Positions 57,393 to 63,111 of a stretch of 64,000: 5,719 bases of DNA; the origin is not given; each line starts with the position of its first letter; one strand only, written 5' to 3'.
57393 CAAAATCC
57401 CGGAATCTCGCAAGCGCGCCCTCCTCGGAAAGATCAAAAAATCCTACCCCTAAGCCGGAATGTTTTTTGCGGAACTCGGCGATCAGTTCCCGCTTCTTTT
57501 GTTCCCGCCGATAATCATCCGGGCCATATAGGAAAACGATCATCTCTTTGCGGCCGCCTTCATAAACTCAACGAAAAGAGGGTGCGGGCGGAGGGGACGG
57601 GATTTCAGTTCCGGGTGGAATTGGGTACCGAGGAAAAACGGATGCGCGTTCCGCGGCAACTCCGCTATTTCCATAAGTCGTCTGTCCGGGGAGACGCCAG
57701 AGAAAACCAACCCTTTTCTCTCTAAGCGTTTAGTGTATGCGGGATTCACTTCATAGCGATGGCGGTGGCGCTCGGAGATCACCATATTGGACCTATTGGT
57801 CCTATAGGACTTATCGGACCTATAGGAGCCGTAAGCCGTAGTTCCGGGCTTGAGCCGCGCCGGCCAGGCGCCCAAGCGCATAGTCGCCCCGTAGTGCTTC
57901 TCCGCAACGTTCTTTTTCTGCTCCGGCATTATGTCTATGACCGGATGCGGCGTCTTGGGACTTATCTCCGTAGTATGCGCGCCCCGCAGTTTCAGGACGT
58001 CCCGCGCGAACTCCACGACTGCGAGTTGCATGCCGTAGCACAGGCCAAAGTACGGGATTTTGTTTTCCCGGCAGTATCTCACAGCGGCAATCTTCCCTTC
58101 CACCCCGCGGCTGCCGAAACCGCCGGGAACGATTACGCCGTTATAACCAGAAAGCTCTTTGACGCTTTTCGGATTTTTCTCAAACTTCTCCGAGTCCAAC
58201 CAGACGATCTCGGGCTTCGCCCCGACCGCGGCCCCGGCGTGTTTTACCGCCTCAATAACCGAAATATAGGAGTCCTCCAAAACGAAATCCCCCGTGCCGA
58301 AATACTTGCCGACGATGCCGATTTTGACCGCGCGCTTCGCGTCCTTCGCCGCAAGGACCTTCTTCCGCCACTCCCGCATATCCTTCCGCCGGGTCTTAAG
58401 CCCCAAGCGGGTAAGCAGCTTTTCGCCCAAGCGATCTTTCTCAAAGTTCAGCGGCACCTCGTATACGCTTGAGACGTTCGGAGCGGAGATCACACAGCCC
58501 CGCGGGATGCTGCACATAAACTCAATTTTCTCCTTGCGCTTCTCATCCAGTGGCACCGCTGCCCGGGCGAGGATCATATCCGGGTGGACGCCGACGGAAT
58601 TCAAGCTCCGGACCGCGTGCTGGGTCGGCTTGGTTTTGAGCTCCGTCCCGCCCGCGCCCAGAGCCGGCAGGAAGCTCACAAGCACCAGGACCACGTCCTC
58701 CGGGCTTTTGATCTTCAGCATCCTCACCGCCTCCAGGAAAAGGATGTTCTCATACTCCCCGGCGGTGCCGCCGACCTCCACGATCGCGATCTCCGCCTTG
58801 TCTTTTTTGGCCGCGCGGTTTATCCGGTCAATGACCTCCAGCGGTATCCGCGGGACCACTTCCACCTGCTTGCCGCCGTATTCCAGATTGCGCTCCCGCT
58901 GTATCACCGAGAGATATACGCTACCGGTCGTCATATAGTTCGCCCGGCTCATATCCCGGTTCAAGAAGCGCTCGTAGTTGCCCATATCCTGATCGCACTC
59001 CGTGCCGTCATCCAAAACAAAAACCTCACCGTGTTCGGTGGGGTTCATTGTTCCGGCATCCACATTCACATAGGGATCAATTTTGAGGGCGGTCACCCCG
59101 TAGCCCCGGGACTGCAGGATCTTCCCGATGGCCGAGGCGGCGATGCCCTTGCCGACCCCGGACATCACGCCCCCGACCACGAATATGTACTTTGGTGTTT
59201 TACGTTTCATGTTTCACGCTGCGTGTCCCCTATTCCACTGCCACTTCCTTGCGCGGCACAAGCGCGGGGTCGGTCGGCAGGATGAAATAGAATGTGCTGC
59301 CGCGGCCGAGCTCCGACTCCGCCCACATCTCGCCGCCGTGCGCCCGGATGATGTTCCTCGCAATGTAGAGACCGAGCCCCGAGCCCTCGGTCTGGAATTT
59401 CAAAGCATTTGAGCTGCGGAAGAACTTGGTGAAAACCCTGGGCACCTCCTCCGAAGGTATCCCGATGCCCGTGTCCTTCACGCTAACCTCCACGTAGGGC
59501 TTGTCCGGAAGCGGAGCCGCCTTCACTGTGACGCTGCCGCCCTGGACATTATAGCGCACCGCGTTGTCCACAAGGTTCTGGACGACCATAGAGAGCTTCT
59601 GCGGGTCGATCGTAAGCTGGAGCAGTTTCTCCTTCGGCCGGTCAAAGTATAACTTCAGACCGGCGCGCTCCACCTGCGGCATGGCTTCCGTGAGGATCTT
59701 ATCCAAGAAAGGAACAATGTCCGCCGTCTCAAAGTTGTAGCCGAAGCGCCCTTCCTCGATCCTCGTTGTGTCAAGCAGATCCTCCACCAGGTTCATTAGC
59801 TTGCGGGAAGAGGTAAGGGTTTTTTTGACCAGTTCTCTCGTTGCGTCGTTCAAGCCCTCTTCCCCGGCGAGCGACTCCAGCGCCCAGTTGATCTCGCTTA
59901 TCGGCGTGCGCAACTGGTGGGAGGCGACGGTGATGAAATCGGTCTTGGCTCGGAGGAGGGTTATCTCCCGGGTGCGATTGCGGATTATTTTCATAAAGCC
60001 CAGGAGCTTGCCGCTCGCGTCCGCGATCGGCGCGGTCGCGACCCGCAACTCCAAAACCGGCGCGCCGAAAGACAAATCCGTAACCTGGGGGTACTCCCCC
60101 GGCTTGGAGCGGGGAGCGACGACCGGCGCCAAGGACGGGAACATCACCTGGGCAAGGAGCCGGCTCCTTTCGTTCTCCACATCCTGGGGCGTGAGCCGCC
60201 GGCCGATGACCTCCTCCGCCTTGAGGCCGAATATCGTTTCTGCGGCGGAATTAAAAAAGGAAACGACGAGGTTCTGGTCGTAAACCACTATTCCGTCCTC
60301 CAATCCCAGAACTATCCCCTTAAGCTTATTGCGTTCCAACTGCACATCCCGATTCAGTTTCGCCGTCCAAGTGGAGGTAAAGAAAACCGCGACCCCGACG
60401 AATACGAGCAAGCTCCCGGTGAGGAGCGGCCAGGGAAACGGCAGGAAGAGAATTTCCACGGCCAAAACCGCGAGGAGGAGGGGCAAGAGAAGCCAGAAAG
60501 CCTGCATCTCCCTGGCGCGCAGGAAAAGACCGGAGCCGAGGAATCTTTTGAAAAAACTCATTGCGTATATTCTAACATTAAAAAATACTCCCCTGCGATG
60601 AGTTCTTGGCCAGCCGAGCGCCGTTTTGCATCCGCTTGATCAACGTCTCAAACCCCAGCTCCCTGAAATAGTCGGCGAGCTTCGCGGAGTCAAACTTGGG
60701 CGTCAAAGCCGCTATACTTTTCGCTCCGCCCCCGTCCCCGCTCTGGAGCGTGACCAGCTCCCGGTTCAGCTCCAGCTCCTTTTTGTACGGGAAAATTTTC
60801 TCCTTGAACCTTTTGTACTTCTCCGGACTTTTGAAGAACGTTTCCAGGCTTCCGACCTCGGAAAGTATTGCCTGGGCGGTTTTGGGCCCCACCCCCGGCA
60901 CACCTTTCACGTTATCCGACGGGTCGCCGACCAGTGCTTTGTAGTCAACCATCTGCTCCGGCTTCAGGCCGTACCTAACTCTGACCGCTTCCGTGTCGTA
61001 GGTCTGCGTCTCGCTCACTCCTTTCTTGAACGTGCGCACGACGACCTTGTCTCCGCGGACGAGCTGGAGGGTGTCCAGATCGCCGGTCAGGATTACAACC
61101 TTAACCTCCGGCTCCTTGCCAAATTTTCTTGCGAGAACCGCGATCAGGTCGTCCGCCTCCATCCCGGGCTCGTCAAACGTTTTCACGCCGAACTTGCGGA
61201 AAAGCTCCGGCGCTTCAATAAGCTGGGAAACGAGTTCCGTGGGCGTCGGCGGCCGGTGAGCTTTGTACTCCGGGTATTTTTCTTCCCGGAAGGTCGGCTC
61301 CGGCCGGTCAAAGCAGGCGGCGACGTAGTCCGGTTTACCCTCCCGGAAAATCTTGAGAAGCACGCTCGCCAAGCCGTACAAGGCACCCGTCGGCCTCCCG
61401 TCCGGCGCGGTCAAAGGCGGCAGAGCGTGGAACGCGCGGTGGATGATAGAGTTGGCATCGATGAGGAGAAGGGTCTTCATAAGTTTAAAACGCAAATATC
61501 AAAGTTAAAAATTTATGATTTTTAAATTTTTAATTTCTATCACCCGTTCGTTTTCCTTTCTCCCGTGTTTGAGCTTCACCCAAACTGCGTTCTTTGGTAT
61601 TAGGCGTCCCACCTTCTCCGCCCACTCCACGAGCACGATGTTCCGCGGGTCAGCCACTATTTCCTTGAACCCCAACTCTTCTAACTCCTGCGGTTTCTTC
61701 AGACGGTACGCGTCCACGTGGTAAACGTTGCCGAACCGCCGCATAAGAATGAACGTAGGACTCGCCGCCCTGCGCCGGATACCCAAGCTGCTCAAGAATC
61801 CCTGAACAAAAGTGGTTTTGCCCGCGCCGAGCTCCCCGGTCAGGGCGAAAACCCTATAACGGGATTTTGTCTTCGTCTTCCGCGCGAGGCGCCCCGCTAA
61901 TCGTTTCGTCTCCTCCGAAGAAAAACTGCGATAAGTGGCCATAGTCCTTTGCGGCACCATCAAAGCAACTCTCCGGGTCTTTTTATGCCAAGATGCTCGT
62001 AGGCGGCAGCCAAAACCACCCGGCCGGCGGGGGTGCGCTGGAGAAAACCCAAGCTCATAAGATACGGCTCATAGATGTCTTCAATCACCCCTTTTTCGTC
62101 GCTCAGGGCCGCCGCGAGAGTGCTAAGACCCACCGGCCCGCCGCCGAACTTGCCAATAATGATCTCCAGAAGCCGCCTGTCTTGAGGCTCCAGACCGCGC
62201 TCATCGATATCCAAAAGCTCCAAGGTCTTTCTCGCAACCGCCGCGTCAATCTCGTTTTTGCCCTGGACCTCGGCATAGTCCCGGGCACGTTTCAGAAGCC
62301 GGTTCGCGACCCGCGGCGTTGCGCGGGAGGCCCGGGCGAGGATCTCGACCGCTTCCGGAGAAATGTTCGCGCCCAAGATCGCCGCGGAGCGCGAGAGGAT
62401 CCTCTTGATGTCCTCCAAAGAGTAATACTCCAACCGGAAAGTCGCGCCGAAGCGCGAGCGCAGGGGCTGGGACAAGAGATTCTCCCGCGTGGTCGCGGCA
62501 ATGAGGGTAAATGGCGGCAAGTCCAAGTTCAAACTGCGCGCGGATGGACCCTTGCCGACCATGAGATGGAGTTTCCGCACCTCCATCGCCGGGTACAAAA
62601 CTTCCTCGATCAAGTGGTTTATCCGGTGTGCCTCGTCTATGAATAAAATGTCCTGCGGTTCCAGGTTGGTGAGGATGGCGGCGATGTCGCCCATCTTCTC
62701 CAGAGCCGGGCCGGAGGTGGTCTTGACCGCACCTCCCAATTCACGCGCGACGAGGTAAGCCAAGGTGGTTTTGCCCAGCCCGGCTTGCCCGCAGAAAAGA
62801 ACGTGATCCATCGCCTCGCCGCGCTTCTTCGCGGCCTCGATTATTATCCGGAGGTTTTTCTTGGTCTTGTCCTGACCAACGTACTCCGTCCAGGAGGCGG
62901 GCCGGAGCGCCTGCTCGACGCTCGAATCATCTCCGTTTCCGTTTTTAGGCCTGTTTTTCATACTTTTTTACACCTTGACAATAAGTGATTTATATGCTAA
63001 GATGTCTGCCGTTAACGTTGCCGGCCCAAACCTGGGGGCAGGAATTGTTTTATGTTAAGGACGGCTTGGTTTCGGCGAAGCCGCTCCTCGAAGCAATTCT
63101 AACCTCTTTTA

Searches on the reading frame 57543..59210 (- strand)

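Call 13: search_protein_families(library=pfam, proteins=[window:57543-59210:-], max_evalue=0.001)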
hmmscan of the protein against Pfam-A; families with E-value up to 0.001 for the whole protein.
window:57543-59210:- (556 aa): 4 families
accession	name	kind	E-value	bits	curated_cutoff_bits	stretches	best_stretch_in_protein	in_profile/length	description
PF06418.20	CTP_synth_N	-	3e-98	328.9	26.1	1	7-271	1-265/265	CTP synthase N-terminus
PF00117.34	GATase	-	7.8e-39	133.7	22.8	1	311-551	2-189/190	Glutamine amidotransferase class-I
PF01656.29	CbiA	-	0.00079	19.8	25.4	0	12-57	3-50/125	CobQ/CobB/MinD/ParA nucleotide binding domain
PF07722.19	Peptidase_C26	-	0.00082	19.6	20.5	0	374-400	95-121/219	Peptidase C26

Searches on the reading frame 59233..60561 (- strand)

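Call 13: search_protein_families(library=pfam, proteins=[window:59233-60561:-], max_evalue=0.001)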
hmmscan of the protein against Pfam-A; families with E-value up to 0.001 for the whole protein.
window:59233-60561:- (443 aa): 6 families
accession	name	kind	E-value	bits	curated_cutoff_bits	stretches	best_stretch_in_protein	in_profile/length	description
PF02518.31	HATPase_c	-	5.2e-30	104.6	26.4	1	319-431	2-110/111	Histidine kinase-, DNA gyrase B-, and HSP90-like ATPase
PF00512.31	HisKA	-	8e-13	48.7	26.9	1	205-271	1-66/66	His Kinase A (phospho-acceptor) domain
PF00989.32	PAS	-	4.1e-08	33.7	22.6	1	81-190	4-107/113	PAS fold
PF13426.13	PAS_9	-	3.1e-05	24.6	27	1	89-124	2-37/103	PAS domain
PF08448.16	PAS_4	-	8.1e-05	23.3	23.1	0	88-130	5-50/110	PAS fold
PF13188.13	PAS_8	-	0.00076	19.7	21.8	0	79-131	2-54/65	PAS domain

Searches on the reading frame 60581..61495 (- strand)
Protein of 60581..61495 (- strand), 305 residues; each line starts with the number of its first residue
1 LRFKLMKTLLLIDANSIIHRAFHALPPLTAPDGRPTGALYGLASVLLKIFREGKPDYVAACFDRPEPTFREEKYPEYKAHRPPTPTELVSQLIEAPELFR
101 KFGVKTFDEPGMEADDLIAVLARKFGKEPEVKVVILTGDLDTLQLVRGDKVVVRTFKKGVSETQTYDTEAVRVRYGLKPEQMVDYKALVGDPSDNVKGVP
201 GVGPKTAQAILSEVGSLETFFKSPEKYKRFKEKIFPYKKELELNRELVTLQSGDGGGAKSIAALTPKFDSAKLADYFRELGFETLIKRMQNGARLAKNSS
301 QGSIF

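Call 13: search_protein_families(library=pfam, proteins=[window:60581-61495:-], max_evalue=0.001)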
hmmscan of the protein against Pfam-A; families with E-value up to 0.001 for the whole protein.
window:60581-61495:- (305 aa): 4 families
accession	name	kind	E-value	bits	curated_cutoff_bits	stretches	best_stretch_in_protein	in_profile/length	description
PF02739.22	5_3_exonuc_N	-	4.8e-50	169.9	34.3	1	8-176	1-164/164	5'-3' exonuclease, N-terminal resolvase-like domain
PF01367.25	5_3_exonuc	-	1.3e-22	80.5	40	1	178-251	2-77/97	5'-3' exonuclease, C-terminal SAM fold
PF00633.29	HHH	-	1.5e-05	25.1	24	1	198-212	15-29/30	Helix-hairpin-helix motif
PF14520.12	HHH_5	-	0.00011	23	27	1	196-220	4-29/57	Helix-hairpin-helix domain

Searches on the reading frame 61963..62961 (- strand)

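Call 13: search_protein_families(library=pfam, proteins=[window:61963-62961:-], max_evalue=0.001)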
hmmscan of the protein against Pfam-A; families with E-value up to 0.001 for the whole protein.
window:61963-62961:- (333 aa): 6 families
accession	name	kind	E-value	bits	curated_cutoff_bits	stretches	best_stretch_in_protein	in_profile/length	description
PF05496.18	RuvB_N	-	6.9e-69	231.1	27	1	19-177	1-159/159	Holliday junction DNA helicase RuvB P-loop domain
PF17864.7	AAA_lid_4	-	9.5e-25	86.6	27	1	180-253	1-74/74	RuvB AAA lid domain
PF05491.19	RuvB_C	-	2.9e-20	72.4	24.7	1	254-324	1-71/72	RuvB C-terminal winged helix domain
PF00004.35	AAA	-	3.2e-16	60.4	21.2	1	54-178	1-130/131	ATPase family associated with various cellular activities (AAA)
PF07728.20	AAA_5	-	2.6e-08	34.4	22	1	53-171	1-139/139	AAA domain (dynein-related subfamily)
PF06068.19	TIP49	-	6.3e-05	22.7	23.8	1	26-80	25-79/347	TIP49 P-loop domain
